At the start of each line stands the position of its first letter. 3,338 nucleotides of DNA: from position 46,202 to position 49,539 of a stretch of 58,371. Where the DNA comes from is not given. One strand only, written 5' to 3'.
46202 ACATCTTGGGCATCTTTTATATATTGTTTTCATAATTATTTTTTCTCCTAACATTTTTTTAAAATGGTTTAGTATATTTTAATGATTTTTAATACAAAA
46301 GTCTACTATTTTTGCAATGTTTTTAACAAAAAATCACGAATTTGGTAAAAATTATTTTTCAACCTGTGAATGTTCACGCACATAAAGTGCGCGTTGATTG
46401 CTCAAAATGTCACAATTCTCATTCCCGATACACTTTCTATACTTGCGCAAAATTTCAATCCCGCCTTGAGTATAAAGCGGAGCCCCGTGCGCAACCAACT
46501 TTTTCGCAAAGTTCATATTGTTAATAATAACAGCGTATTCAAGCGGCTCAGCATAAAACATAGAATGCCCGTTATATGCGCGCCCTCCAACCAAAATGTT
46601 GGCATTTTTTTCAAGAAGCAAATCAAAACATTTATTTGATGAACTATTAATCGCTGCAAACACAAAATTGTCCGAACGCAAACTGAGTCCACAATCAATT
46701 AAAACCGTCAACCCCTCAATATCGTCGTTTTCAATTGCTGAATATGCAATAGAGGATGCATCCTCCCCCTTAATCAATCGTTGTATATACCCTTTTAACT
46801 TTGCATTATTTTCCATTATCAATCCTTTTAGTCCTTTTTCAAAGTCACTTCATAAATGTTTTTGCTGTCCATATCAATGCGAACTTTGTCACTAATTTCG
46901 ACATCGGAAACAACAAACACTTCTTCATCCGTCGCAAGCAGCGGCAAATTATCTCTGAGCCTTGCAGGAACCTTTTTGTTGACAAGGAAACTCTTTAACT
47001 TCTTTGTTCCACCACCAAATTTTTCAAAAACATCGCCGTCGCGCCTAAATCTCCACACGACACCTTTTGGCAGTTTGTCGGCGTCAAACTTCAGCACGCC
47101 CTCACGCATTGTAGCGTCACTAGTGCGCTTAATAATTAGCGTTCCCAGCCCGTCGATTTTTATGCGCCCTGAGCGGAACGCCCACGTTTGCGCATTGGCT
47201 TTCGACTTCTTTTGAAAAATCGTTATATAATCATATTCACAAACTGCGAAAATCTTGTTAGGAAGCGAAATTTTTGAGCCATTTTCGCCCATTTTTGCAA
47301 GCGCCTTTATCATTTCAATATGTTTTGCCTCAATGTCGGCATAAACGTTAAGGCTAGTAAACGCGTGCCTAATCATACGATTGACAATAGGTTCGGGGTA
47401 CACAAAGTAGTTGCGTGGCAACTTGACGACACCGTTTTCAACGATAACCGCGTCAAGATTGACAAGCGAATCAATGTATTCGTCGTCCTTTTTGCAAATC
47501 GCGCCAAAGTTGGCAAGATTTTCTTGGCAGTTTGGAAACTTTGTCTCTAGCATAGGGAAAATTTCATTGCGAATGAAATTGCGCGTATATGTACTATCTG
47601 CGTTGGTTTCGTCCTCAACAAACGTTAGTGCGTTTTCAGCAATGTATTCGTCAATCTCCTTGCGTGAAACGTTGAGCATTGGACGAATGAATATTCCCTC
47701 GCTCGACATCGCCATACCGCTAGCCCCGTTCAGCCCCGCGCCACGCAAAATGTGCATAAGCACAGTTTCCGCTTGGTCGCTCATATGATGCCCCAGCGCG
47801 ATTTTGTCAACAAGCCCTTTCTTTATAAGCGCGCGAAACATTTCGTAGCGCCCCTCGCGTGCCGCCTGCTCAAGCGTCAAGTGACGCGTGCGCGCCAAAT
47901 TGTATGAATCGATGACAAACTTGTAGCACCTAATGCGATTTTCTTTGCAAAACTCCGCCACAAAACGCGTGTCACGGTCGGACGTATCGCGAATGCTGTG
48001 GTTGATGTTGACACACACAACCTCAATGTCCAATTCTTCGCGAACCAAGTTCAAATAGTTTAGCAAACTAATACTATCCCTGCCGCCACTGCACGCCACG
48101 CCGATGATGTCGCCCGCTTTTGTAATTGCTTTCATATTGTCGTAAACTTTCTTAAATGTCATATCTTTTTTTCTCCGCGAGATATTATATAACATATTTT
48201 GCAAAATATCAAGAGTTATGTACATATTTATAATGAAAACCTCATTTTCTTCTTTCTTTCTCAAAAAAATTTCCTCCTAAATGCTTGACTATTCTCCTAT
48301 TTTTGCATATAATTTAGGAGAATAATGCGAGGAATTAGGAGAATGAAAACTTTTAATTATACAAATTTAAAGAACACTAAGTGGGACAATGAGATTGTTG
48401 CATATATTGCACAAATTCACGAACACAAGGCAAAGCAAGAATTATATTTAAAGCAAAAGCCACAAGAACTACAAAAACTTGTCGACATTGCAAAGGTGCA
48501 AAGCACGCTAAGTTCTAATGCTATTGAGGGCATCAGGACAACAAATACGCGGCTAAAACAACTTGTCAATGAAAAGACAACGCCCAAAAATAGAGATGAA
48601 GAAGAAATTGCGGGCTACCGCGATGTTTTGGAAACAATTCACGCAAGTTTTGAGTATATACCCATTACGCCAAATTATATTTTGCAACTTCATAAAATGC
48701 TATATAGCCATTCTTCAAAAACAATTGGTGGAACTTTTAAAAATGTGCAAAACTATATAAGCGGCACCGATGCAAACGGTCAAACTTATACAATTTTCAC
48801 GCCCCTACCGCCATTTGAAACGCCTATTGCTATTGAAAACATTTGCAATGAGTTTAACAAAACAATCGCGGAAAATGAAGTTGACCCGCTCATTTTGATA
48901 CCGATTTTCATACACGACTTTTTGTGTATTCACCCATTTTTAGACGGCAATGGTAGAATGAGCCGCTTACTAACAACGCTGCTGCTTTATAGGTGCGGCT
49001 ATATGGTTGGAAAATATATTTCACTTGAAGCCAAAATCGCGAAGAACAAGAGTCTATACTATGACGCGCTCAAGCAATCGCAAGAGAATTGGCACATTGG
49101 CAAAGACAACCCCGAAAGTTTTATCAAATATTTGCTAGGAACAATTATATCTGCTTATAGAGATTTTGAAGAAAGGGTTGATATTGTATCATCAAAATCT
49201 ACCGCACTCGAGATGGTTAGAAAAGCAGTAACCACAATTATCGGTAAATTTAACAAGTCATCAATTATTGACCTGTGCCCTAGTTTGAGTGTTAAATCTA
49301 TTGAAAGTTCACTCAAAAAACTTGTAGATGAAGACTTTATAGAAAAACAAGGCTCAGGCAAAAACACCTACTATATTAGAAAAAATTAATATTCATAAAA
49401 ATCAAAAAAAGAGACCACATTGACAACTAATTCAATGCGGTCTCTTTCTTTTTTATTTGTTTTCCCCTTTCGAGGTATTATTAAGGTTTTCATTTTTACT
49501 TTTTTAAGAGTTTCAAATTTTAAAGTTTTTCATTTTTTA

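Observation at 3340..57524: Dispersed mosaic family of intergenic repeats at nine loci (REP/BIME-like, unrecognised sequence)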

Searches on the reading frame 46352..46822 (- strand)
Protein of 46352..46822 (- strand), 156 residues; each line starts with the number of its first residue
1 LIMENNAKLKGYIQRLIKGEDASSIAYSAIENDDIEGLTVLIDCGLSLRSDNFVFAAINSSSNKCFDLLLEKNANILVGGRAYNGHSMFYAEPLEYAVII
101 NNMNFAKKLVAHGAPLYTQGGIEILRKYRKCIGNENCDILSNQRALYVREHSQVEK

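Call 65: search_protein_families(library=pfam, proteins=[window:46352-46822:-], max_evalue=0.01)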
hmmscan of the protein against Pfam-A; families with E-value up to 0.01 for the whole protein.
window:46352-46822:- (156 aa): 2 families
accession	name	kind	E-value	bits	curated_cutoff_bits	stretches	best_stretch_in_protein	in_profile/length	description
PF12796.13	Ank_2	-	7.7e-05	23.6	27.3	0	29-114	4-84/90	Ankyrin repeats (3 copies)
PF13606.12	Ank_3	-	0.0041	17.9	22.3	0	92-117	4-29/30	Ankyrin repeat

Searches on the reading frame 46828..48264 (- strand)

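Call 15: search_protein_families(library=pfam, proteins=[window:46828-48264:-])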
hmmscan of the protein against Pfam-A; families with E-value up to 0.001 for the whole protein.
window:46828-48264:- (478 aa): 2 families
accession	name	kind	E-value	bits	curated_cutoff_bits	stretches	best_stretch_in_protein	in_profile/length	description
PF01171.26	ATP_bind_3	-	7.4e-52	176.2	27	1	55-234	3-182/182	PP-loop family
PF11734.13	TilS_C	-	1.3e-10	40.9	22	1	403-468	2-68/74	TilS substrate C-terminal domain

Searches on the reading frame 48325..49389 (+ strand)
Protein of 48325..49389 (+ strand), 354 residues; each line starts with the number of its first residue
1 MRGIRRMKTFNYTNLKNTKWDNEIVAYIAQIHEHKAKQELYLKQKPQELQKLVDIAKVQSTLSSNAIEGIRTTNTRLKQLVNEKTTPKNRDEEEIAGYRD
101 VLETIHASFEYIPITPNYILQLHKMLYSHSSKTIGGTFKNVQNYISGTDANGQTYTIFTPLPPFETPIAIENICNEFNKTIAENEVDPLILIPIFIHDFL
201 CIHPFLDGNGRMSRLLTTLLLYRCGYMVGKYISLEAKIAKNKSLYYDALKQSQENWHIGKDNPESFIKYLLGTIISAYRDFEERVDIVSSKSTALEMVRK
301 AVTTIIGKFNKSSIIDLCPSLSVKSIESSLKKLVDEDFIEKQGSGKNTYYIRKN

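Call 65: search_protein_families(library=pfam, proteins=[window:48325-49389:+], max_evalue=0.01)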
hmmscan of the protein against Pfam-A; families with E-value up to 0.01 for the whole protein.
window:48325-49389:+ (354 aa): 2 families
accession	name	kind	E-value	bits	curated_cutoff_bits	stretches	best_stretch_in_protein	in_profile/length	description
PF02661.23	Fic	-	2.8e-17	63.8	24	1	113-221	1-93/93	Fic/DOC family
PF13784.11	Fic_N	-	0.0057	17.1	26.7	0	61-103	36-78/82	Fic/DOC family N-terminal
